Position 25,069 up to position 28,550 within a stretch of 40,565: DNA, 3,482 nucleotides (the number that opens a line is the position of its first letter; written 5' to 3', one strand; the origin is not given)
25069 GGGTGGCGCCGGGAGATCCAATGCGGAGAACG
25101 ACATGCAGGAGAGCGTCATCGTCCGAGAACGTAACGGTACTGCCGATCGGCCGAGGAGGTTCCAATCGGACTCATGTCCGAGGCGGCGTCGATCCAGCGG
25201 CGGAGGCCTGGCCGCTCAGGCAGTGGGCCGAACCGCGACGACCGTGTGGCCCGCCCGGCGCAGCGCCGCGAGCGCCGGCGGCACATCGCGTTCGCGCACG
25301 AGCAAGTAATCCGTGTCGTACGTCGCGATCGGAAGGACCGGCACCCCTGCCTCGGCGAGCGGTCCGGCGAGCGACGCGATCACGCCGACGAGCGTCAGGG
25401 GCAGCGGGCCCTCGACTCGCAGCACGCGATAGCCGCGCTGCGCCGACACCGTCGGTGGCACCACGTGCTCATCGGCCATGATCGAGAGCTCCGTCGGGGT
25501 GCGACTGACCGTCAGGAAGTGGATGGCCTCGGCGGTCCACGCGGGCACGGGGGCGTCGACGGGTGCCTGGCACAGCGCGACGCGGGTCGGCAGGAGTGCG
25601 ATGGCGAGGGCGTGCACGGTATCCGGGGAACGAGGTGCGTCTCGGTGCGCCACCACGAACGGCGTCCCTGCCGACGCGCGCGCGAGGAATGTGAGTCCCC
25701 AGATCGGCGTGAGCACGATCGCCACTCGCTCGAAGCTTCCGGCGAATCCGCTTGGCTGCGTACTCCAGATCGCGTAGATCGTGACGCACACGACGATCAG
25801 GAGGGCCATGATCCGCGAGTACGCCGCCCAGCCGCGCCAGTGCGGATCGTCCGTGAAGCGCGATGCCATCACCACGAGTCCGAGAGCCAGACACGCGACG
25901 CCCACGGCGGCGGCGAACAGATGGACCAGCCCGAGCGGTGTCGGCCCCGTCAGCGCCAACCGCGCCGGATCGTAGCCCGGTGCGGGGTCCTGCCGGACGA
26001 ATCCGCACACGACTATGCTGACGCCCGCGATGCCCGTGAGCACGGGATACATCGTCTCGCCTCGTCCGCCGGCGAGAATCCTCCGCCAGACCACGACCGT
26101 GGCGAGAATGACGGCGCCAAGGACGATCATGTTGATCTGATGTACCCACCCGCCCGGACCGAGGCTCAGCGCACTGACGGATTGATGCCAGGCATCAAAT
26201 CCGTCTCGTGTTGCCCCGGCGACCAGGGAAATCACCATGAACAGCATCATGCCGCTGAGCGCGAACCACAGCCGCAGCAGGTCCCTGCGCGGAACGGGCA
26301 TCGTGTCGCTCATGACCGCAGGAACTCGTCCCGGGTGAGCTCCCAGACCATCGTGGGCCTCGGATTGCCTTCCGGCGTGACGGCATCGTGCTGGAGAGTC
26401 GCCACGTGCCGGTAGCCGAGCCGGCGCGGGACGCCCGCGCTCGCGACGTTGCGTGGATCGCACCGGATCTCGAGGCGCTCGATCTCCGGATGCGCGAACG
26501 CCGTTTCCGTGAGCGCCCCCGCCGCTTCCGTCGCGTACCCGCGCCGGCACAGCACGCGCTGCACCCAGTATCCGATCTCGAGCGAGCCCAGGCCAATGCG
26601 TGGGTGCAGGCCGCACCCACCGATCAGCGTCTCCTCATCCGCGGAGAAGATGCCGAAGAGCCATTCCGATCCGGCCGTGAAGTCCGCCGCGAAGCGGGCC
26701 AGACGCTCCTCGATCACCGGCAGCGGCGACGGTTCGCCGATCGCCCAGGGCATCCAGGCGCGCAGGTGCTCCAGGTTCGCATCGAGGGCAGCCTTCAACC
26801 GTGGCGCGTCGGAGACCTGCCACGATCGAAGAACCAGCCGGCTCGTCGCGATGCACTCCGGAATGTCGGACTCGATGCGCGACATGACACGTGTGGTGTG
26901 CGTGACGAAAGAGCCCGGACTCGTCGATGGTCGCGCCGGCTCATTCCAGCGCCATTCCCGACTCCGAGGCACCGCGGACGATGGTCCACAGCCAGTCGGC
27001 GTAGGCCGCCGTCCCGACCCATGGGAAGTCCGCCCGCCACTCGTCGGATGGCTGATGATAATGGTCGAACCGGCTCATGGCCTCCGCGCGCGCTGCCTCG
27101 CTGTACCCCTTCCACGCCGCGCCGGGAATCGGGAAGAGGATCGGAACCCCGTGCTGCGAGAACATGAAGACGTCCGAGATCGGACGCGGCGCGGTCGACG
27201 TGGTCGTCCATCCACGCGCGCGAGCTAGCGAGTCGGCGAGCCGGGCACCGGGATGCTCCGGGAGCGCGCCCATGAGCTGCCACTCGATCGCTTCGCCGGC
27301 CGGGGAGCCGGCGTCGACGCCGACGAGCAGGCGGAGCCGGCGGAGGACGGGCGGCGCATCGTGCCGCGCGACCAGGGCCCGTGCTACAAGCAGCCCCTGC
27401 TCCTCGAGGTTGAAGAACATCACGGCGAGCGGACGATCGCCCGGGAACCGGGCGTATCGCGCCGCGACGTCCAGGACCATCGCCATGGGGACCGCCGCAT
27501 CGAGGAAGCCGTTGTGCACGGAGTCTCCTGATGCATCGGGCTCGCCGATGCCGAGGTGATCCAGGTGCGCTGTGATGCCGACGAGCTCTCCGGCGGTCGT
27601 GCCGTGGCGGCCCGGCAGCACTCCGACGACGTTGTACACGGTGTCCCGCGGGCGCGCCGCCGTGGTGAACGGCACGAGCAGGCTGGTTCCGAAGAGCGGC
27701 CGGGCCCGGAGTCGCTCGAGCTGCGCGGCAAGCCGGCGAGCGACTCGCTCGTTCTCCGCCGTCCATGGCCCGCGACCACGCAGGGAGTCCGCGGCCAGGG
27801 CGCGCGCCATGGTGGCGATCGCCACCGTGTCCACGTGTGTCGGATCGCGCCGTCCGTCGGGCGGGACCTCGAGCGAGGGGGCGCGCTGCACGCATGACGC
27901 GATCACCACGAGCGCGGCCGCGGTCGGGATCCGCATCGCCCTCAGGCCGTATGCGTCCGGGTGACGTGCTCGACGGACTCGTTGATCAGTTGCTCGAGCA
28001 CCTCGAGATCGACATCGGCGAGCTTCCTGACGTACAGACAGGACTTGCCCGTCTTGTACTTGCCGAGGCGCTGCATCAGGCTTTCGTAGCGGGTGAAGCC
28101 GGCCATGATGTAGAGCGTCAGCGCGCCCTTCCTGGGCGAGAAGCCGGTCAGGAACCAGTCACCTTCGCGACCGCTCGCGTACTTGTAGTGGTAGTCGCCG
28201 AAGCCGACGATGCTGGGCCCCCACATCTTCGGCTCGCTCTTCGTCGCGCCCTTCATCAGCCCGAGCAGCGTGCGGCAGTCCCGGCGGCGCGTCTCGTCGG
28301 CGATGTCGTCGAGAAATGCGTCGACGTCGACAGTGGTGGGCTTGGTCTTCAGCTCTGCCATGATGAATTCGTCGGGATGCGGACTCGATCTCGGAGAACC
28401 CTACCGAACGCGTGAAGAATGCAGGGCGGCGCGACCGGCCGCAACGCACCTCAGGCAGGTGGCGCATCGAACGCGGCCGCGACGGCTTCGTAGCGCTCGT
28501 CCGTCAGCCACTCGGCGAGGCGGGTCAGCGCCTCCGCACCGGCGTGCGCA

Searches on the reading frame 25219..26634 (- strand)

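Call 20: search_protein_families(library=pfam, proteins=[window:25219-26634:-], max_evalue=0.00001)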
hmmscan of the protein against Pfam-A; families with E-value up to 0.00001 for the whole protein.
window:25219-26634:- (472 aa): 2 families
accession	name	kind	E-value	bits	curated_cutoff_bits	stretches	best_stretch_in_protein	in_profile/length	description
PF06197.19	DUF998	-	9.7e-28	97.5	30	1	128-317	3-182/184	Protein of unknown function (DUF998)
PF13840.12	ACT_7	-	1.8e-17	63.3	27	1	398-460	2-65/65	ACT domain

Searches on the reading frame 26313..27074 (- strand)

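Call 20: search_protein_families(library=pfam, proteins=[window:26313-27074:-], max_evalue=0.00001)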
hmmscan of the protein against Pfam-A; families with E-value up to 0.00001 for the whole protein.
window:26313-27074:- (254 aa): 2 families
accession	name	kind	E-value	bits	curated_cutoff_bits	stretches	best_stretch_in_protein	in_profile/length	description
PF13302.13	Acetyltransf_3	-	1.9e-26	93.8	25.4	1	79-222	1-138/138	Acetyltransferase (GNAT) domain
PF00583.31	Acetyltransf_1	-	4.3e-06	27.4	20.7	1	136-221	32-116/116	Acetyltransferase (GNAT) family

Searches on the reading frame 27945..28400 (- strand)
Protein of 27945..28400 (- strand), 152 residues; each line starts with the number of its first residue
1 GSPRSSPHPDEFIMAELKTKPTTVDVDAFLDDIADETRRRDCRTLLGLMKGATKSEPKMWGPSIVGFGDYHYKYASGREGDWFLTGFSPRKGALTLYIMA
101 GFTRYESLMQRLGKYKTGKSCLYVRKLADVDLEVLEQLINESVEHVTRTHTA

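Call 20: search_protein_families(library=pfam, proteins=[window:27945-28400:-], max_evalue=0.00001)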
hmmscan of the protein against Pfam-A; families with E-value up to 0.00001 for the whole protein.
window:27945-28400:- (152 aa): 1 family
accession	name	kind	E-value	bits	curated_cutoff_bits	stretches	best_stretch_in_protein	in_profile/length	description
PF08818.16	DUF1801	-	9.8e-13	48.8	27.2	1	38-143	1-85/85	Domain of unknown function (DU1801)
